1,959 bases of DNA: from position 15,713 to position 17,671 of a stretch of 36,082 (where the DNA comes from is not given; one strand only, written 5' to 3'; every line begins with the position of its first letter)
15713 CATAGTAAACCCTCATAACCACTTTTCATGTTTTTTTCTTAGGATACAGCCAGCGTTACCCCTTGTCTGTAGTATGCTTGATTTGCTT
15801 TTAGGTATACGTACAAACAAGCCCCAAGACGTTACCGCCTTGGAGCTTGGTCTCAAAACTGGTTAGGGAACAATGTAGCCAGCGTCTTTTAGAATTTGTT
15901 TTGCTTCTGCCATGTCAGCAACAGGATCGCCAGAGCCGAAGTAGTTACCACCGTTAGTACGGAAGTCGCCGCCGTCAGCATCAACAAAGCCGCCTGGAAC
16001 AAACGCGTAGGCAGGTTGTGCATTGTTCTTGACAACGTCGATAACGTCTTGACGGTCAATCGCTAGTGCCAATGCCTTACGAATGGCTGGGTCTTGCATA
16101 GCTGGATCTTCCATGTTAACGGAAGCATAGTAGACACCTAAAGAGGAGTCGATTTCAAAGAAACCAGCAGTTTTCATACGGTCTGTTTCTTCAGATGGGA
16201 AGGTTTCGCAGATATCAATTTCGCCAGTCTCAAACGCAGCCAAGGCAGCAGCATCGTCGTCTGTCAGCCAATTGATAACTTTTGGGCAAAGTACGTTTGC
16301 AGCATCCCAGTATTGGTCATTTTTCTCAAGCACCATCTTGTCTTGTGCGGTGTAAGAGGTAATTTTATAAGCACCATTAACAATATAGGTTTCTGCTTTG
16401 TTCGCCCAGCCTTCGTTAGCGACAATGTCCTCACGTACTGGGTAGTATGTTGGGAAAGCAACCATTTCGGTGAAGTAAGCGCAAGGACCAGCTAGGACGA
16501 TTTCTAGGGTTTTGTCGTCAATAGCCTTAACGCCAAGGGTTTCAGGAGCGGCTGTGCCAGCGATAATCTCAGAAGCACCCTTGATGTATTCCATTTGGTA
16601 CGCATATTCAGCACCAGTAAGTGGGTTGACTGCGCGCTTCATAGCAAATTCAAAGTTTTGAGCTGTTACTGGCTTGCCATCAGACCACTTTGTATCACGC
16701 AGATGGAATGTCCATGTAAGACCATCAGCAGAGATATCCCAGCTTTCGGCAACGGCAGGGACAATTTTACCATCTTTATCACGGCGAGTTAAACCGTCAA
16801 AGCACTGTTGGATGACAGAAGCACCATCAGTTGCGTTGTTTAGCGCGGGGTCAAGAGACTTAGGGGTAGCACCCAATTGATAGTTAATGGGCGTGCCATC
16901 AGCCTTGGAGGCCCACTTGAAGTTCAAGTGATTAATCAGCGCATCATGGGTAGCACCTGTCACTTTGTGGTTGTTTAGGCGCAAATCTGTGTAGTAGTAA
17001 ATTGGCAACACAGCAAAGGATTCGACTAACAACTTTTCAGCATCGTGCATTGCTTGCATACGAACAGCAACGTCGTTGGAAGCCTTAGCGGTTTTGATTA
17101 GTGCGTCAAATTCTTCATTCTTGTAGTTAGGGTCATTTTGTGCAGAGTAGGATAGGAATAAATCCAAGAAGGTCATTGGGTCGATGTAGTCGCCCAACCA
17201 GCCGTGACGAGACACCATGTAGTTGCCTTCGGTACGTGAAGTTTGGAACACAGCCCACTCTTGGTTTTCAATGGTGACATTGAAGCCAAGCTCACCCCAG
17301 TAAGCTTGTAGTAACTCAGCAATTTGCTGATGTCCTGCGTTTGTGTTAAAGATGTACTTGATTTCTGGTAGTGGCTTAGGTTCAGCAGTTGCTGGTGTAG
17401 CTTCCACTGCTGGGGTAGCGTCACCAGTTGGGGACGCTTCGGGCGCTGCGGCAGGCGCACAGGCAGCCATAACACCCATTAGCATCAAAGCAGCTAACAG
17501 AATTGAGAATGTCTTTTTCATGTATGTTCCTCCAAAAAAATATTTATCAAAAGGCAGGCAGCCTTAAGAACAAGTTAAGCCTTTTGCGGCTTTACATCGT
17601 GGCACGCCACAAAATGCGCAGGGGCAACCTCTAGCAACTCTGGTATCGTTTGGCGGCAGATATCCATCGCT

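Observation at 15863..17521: Circularly permuted OppA-type substrate-binding lipoprotein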

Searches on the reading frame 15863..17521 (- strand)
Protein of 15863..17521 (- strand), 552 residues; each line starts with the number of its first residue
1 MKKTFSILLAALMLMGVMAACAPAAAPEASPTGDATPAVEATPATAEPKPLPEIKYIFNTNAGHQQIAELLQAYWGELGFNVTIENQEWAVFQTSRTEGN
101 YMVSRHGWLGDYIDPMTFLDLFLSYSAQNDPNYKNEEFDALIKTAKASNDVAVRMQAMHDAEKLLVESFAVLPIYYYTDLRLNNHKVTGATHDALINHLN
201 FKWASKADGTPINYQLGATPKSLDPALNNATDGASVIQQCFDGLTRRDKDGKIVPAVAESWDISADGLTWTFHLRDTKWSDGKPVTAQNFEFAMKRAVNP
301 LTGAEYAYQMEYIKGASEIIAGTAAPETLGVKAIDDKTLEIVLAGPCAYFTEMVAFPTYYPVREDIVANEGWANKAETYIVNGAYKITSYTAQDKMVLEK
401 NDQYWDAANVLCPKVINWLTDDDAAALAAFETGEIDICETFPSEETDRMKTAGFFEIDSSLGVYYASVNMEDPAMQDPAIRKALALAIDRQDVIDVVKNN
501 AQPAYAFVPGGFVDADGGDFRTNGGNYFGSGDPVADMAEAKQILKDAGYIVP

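Call 3: search_protein_families(library=pfam, proteins=[window:15863-17521:-], max_evalue=1)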
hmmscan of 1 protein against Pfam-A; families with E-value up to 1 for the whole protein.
window:15863-17521:- (552 aa): 1 family
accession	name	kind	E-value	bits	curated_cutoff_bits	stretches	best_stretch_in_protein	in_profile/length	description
PF00496.27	SBP_bac_5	-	6e-85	286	32.4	2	252-549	1-278/368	Bacterial extracellular solute-binding proteins, family 5 Middle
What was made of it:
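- On Pfam PF00496 SBP_bac_5 / cluster-C (OppA-DppA-NikA type) substrate-binding proteins: 286 bits against a cut-off of 32.4, E = 6e-85 (call 3).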

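Call 4: search_solved_structures(query=window:15863-17521:-, max_evalue=0.001, show_alignments=3)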
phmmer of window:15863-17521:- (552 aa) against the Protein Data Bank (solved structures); distinct sequences matched with E-value up to 0.001: 87 (the best 60 are shown).
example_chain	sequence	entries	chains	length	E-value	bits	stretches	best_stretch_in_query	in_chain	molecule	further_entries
8are_A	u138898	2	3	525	6.5e-88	298.7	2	209-523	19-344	Oligopeptide-binding protein OppA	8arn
8ay0_A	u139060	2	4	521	1.8e-87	297.2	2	218-533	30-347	Dipeptide-binding protein DppE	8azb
2z23_A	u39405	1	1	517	1.5e-77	264.5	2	216-510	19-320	Periplasmic oligopeptide-binding protein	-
9rd1_A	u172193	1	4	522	9.5e-77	261.9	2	217-550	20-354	Periplasmic oligopeptide-binding protein OppA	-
3tcf_A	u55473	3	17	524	9.7e-77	261.8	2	217-550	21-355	Periplasmic oligopeptide-binding protein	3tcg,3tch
1b05_A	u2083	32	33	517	1.5e-76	261.3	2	215-510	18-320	PERIPLASMIC OLIGOPEPTIDE-BINDING PROTEIN | PROTEIN (OLIGO-PEPTIDE BINDING PROTEIN) | PERIPLASMIC OLIGO-PEPTIDE BINDING PROTEIN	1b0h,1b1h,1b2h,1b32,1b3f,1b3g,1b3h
3zs6_A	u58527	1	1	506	8e-75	255.5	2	208-513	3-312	PERIPLASMIC OLIGOPEPTIDE-BINDING PROTEIN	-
4toz_A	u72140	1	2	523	2e-72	247.6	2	218-510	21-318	Periplasmic murein peptide-binding protein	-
3o9p_A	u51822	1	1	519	2e-72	247.6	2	218-510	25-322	Periplasmic murein peptide-binding protein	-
6dqq_A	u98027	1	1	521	4.2e-71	243.2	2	215-549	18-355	Periplasmic oligopeptide-binding protein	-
6dqr_A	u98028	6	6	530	4.5e-71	243.1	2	215-549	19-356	Periplasmic oligopeptide-binding protein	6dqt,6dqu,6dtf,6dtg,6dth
4gl8_A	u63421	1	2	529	6e-71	242.7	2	214-509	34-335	Oligopeptide ABC transporter OppAIV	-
9pv8_A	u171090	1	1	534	9.7e-67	228.8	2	211-501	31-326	Oligopeptide-binding protein OppA3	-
6npo_A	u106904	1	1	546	6.6e-62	212.9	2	222-526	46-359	Oligopeptide ABC transporter, oligopeptide-binding protein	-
5kzt_A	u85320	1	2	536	3.4e-61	210.5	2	213-525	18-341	Peptide/nickel transport system substrate-binding protein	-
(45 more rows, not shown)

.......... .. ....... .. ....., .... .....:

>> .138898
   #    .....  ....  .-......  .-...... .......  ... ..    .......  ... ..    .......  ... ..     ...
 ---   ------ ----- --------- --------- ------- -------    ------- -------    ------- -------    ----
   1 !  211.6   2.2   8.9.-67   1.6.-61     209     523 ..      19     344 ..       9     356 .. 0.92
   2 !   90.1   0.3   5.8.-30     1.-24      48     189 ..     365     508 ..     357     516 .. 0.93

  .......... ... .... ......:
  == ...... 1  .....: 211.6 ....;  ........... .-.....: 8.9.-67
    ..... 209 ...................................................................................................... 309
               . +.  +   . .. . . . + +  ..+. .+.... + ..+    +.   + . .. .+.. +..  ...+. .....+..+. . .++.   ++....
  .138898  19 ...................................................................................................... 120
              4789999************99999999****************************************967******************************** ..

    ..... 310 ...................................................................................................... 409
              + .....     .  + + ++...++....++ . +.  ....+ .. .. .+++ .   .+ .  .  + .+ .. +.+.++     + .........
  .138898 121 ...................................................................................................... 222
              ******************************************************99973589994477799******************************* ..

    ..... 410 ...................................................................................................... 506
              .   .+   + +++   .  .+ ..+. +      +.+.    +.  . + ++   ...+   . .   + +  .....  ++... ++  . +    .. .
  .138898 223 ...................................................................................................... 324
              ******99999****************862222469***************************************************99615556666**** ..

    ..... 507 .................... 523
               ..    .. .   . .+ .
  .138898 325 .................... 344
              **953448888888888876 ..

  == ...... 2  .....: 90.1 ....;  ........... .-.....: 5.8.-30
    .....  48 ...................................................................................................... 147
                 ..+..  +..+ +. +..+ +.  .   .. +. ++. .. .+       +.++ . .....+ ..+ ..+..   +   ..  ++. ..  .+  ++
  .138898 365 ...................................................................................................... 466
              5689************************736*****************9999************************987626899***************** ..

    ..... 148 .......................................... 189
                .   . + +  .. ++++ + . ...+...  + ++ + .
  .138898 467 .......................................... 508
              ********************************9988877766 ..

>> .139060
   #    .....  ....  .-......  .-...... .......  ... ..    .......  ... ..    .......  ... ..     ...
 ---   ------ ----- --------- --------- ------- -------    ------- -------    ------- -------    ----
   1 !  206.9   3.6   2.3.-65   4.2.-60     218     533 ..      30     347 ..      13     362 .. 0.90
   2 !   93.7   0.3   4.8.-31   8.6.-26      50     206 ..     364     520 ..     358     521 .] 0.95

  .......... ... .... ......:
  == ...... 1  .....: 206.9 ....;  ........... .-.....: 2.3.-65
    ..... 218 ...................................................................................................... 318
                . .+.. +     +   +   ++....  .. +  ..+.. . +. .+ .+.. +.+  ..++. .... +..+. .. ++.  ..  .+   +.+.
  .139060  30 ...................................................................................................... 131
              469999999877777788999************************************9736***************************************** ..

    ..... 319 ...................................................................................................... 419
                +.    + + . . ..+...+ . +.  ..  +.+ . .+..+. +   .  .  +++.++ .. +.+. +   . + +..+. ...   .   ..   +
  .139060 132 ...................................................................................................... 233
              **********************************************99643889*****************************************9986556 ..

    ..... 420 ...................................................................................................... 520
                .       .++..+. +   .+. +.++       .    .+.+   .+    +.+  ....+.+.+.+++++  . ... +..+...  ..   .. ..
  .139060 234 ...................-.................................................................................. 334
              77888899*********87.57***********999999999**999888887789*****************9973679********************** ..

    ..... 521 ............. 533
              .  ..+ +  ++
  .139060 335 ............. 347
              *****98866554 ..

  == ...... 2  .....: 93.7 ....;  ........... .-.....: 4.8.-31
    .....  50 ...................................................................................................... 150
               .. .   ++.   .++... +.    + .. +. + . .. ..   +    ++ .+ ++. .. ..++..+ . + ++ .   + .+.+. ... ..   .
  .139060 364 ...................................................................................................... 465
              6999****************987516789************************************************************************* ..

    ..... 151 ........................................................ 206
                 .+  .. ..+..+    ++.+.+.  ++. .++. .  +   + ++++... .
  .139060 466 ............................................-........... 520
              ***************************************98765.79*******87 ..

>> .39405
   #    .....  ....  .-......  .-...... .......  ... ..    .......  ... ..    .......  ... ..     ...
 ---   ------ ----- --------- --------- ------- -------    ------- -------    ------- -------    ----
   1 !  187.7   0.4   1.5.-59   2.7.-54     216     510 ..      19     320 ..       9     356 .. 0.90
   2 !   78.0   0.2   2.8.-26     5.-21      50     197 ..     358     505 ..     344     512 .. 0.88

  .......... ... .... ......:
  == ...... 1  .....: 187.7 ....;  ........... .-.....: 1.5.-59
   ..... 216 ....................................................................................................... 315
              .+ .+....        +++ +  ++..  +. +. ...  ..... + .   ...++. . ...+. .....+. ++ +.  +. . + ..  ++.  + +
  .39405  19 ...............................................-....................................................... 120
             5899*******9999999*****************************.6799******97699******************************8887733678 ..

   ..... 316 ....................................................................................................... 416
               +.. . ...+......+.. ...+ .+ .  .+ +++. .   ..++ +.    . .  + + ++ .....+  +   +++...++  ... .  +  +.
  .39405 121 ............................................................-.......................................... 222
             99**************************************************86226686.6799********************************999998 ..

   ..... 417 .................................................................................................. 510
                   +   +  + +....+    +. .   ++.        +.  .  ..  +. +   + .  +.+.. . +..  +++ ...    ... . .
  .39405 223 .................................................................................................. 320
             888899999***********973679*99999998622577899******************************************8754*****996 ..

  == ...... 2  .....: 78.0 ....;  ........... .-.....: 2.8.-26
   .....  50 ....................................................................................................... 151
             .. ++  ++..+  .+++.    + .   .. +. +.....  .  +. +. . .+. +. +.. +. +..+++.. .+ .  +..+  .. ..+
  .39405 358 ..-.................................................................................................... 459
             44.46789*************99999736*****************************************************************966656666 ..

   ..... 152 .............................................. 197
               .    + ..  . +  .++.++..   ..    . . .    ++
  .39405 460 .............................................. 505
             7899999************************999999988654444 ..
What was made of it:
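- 15863..17521 (-): oppA(cp): complete gene for the circularly permuted OppA-type substrate-binding lipoprotein (552 aa plus stop codon at 15863-15865). PDB phmmer shows the order swap (call 4).
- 16904..17380 (-): Block A (residues 48-206), equivalent to canonical OppA residues ~358-520. It holds His64, Arg105 and Asp111, which align with the peptide-terminus-binding His371, Arg413 and Asp419 of enterobacterial OppA. Alignment to 8ARE 365-508 and 2Z23 358-505 (call 4).
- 15866..16888 (-): Block B (residues 212-552), equivalent to canonical OppA residues ~19-355. It ends at ................, in the loop that in canonical proteins leads into block A. Alignment to 8ARE 19-344 and 3TCF 21-355 (call 4).
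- Checked: phmmer against PDB sequences (call 4) aligns query 209-523 to B. subtilis OppA 8ARE residues 19-344, and query 48-189 to 8ARE 365-508.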
